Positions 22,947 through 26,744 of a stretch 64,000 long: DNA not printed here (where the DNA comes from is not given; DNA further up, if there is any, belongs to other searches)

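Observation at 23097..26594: Three paralogous single-polypeptide ECF-sigma / transmembrane / carboxypeptidase-regulatory-like repeat proteins within 64 kb (1..2525 partial, 23097..26594, 55901..59311)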

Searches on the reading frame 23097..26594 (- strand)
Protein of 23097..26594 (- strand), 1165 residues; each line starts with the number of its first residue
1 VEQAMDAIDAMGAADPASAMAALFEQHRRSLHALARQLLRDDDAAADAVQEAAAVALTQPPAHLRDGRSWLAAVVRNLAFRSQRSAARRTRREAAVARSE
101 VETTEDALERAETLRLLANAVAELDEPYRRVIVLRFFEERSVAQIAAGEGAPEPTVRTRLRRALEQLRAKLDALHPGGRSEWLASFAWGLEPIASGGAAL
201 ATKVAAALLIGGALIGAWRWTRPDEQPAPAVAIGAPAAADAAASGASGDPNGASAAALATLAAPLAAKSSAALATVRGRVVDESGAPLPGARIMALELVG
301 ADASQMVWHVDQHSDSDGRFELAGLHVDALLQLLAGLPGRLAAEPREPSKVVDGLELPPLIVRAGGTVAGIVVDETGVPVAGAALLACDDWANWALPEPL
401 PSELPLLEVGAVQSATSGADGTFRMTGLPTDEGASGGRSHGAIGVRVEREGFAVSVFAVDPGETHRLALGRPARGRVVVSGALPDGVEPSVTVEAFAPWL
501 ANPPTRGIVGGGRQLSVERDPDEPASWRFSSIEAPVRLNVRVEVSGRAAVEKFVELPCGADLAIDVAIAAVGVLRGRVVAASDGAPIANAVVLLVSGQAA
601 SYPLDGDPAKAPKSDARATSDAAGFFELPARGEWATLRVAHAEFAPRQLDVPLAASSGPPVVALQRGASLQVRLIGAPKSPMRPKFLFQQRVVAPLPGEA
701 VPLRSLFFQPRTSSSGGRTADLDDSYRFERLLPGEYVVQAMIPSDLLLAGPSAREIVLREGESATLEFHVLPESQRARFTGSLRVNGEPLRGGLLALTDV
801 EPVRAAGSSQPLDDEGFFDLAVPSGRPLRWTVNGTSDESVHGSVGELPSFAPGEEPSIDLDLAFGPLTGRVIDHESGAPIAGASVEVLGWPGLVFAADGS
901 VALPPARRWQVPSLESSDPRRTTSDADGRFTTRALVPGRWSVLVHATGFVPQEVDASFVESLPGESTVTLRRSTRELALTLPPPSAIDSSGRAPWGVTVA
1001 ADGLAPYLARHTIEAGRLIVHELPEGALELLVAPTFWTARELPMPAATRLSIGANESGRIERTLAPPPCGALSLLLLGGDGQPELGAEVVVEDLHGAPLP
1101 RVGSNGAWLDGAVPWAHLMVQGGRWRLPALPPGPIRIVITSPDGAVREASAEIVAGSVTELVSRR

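Call 6: search_protein_families(library=pfam, proteins=[window:23097-26594:-], max_evalue=0.1)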
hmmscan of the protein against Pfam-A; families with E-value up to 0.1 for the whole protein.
window:23097-26594:- (1165 aa): 12 families
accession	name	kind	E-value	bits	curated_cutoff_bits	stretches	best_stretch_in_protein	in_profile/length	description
PF13620.12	CarboxypepD_reg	-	2.2e-41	140.5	32.3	4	867-955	2-65/82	Carboxypeptidase regulatory-like domain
PF08281.18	Sigma70_r4_2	-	1.8e-11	44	25.7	1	115-167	2-54/54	Sigma-70, region 4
PF13715.12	CarbopepD_reg_2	-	1.2e-10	41.7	32.2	0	921-962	27-68/88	CarboxypepD_reg-like domain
PF04545.22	Sigma70_r4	-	1.8e-09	37.4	24.1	1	121-169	2-50/50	Sigma-70, region 4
PF04542.20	Sigma70_r2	-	1.4e-06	28.4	24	1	23-88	1-70/71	Sigma-70 region 2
PF00775.27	Dioxygenase_C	-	1.9e-05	24.7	27.3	0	274-314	30-67/182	Dioxygenase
PF10670.15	DUF4198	-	9.8e-05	23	34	0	877-946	157-207/209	Domain of unknown function (DUF4198)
PF15976.11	CooC_C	-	0.00039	20.8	29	0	272-295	15-38/93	CS1-pili formation C-terminal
PF17210.9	SdrD_B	-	0.006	17.2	29.7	0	718-747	42-71/112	SdrD B-like domain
PF07369.16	DUF1488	-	0.027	14.9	22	1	12-45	43-75/82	Protein of unknown function (DUF1488)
PF25020.1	TTR_TEN1-4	-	0.037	14.4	27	0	272-296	5-29/86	Teneurin TTR-like domain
PF12840.13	HTH_20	-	0.07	13.5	27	0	124-165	1-43/51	Helix-turn-helix domain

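Call 7: search_protein_families(library=ncbifam, proteins=[window:23097-26594:-], max_evalue=0.1)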
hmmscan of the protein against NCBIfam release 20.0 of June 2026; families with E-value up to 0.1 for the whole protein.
window:23097-26594:- (1165 aa): 73 families (the best 25 are shown)
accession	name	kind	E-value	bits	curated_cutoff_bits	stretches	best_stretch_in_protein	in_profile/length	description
TIGR02937.1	sigma70-ECF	superfamily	1.4e-21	76.8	42.9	1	19-171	2-165/165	sigma-70 family RNA polymerase sigma factor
NF007227.0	PRK09645.1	subfamily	2.5e-20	73.1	202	1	15-172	10-171/177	sigma-70 family RNA polymerase sigma factor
TIGR02983.1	SigE-fam_strep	subfamily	1.4e-19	70.5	141.55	1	17-172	5-159/162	SigE family RNA polymerase sigma factor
NF008888.0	PRK11922.1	equivalog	5.5e-19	68.7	204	1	10-172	22-197/231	RNA polymerase sigma factor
NF058625.1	sigma_PG0214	equivalog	1.5e-16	60.5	130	1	24-175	10-165/170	GFO_1088 family ECF-type sigma factor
TIGR02985.1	Sig70_bacteroi1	subfamily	5.5e-16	59.2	126.4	1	21-171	4-162/162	RNA polymerase sigma-70 factor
NF009166.1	PRK12513.1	equivalog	1.5e-15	57.4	206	1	17-173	21-188/193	RNA polymerase sigma factor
NF053879.1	RNAPolSigSigVBac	equivalog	8.3e-15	54.8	190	1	20-172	6-156/160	RNA polymerase sigma factor SigV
TIGR02954.1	Sig70_famx3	hypoth_equivalog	6.9e-13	48.7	188.5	1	18-172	16-168/170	RNA polymerase sigma-70 factor, TIGR02954 family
NF007225.0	PRK09643.1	equivalog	9.1e-13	48.3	190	1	17-177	26-188/204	RNA polymerase sigma factor SigM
NF009172.0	PRK12519.1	subfamily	2.2e-12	46.9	222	1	17-173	28-191/194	RNA polymerase sigma factor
NF009168.0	PRK12515.1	subfamily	1.4e-11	44.2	236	1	16-171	20-179/189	RNA polymerase sigma factor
TIGR02989.1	Sig-70_gvs1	subfamily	1.5e-11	44.5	124.55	1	19-168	2-155/158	RNA polymerase sigma-70 factor, Rhodopirellula/Verrucomicrobium family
NF007223.0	PRK09641.1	equivalog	2.7e-11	43.7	209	1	17-172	17-185/187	RNA polymerase sigma factor SigW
NF009185.0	PRK12533.1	equivalog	1.1e-10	41.6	248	1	8-173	19-195/231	RNA polymerase sigma factor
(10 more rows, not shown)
